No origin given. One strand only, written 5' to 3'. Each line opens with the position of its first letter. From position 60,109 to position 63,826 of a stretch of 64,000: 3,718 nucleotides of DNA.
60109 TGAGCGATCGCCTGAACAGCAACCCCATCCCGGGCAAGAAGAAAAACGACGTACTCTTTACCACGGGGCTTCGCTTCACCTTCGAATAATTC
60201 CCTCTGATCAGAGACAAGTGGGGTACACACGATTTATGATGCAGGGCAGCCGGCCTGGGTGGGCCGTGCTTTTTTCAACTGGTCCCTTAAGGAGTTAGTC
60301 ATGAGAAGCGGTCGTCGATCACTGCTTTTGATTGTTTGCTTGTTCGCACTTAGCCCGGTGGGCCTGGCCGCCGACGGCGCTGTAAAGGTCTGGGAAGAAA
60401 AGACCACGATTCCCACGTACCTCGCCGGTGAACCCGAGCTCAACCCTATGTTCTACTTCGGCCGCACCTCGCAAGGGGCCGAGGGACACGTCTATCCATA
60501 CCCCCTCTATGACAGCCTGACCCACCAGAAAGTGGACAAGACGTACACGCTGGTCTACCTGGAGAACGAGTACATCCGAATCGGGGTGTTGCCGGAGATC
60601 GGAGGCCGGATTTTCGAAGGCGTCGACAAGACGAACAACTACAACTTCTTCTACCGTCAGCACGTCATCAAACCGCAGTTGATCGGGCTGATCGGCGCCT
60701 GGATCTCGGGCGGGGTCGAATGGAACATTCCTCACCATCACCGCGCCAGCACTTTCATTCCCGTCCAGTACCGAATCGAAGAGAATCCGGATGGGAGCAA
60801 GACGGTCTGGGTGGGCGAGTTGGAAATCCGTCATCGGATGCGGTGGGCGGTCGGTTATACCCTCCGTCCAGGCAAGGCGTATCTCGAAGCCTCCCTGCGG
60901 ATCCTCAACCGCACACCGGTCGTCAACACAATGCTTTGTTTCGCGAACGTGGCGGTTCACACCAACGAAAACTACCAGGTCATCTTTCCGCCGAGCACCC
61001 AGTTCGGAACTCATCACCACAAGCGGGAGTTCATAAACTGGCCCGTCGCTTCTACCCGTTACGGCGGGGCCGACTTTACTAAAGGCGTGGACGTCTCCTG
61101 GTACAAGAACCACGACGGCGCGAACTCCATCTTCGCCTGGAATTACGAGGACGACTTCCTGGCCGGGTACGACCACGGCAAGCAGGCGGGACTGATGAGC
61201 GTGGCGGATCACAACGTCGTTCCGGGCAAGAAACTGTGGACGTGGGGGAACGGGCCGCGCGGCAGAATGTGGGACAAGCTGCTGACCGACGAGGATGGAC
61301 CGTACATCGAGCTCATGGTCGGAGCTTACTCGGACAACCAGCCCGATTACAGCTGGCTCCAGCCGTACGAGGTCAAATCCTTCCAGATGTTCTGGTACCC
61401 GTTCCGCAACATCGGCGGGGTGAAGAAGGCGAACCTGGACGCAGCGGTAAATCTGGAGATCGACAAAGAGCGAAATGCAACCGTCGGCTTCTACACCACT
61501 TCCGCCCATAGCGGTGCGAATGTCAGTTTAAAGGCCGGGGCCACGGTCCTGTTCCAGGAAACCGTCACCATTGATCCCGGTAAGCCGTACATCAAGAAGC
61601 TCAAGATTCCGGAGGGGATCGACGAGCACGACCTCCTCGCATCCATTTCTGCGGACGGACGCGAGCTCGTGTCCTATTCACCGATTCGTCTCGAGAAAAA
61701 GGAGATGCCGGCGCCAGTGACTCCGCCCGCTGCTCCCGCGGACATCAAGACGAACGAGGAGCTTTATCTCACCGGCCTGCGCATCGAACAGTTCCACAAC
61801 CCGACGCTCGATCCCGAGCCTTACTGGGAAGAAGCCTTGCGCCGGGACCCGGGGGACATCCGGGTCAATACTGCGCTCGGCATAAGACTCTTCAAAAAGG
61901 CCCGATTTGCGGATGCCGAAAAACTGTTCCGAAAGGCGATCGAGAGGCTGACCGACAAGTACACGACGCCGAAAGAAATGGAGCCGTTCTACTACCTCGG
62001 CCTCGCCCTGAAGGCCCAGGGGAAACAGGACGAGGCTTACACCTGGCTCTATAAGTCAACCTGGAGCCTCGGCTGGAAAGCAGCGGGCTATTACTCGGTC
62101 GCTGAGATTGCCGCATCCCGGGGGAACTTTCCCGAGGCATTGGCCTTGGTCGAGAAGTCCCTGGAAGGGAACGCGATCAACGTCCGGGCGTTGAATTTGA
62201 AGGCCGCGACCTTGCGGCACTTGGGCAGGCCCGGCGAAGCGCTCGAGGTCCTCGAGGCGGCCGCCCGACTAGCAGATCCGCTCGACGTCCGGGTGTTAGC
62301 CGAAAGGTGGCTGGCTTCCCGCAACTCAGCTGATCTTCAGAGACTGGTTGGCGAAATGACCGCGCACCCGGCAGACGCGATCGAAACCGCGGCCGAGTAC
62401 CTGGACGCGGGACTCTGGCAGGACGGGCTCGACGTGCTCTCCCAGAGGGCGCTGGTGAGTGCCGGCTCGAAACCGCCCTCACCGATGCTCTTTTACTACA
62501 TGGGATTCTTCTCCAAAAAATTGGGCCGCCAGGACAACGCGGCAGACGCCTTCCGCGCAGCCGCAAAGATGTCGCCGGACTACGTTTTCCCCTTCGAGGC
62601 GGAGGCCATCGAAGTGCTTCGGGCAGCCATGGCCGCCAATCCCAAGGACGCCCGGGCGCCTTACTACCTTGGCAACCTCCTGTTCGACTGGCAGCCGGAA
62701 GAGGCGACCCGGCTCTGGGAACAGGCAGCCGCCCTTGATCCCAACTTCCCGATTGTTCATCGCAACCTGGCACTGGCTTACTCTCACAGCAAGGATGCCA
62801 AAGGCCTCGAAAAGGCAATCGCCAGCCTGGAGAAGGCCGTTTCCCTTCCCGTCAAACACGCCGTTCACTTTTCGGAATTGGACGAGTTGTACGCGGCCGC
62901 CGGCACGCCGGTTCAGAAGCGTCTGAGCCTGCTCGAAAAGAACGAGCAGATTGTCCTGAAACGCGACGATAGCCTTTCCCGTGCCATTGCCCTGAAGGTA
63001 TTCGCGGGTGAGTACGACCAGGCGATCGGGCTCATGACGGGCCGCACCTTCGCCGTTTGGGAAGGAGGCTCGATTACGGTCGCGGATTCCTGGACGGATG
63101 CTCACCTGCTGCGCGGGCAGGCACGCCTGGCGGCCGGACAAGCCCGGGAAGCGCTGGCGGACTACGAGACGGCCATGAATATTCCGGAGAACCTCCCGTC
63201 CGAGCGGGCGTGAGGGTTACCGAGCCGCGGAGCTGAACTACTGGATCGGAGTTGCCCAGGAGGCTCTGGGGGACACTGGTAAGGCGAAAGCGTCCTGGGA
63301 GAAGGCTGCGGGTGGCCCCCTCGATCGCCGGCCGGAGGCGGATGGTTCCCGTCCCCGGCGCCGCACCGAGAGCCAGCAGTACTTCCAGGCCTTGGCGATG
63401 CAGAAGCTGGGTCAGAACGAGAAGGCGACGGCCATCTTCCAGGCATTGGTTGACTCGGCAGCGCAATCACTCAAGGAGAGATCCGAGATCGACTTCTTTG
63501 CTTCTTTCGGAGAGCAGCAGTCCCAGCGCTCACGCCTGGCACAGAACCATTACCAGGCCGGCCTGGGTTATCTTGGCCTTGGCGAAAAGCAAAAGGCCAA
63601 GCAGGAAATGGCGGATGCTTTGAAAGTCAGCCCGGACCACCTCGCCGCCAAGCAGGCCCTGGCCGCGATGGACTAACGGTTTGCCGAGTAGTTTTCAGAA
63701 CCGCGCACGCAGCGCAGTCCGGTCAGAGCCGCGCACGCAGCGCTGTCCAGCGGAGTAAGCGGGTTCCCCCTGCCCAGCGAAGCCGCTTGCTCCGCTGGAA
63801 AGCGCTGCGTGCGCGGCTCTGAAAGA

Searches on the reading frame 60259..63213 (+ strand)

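Call 31: search_protein_families(library=pfam, proteins=[window:60259-63213:+], max_evalue=0.001)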
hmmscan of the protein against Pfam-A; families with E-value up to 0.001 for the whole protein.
window:60259-63213:+ (984 aa): 13 families
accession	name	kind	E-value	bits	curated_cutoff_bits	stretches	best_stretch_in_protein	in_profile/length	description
PF17128.10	DUF5107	-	8.8e-60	202.7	24.4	1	77-381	5-309/310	Domain of unknown function (DUF5107)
PF07719.23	TPR_2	-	4.9e-17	61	27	0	643-672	2-31/34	Tetratricopeptide repeat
PF13432.12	TPR_16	-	1.9e-12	47.8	32.7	1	617-672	6-61/65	Tetratricopeptide repeat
PF13431.12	TPR_17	-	1.1e-11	44.5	24.4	0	632-663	3-34/34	Tetratricopeptide repeat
PF13414.12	TPR_11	-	1.5e-11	44.2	26.8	1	814-841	11-38/42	TPR repeat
PF14559.12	TPR_19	-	5.3e-10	39.9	25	0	620-671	3-54/68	Tetratricopeptide repeat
PF00515.34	TPR_1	-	3.3e-09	36.6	27.8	0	643-670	2-29/34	Tetratricopeptide repeat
PF13428.12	TPR_14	-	1e-08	35.4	23.5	0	643-681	2-39/44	Tetratricopeptide repeat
PF13424.12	TPR_12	-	5.8e-08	33.3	30.1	1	612-672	7-75/77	Tetratricopeptide repeat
PF13181.12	TPR_8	-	3.2e-07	30.4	25.7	0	643-672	2-31/34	Tetratricopeptide repeat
PF23914.1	TPR_CcmH_CycH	-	1.4e-06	28.7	42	0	787-862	39-115/158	Cytochrome c-type biogenesis protein H TPR domain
PF12895.13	ANAPC3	-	4.8e-05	24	27.2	0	612-667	27-81/82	Anaphase-promoting complex, cyclosome, subunit 3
PF13374.12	TPR_10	-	6.4e-05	23.3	27.5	0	540-563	8-31/42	Tetratricopeptide repeat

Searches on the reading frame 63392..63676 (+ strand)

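Call 31: search_protein_families(library=pfam, proteins=[window:63392-63676:+], max_evalue=0.001)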
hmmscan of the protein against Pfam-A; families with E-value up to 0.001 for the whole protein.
window:63392-63676:+ (94 aa): 4 families
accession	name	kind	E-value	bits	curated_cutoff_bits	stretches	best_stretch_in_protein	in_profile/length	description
PF13181.12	TPR_8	-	4.6e-05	23.7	25.7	0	51-83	2-34/34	Tetratricopeptide repeat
PF07719.23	TPR_2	-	7.8e-05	22.9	27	0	51-83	2-34/34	Tetratricopeptide repeat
PF13174.12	TPR_6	-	0.00012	22.9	26.3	0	1-25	8-32/33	Tetratricopeptide repeat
PF13428.12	TPR_14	-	0.00053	20.9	23.5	0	53-92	4-43/44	Tetratricopeptide repeat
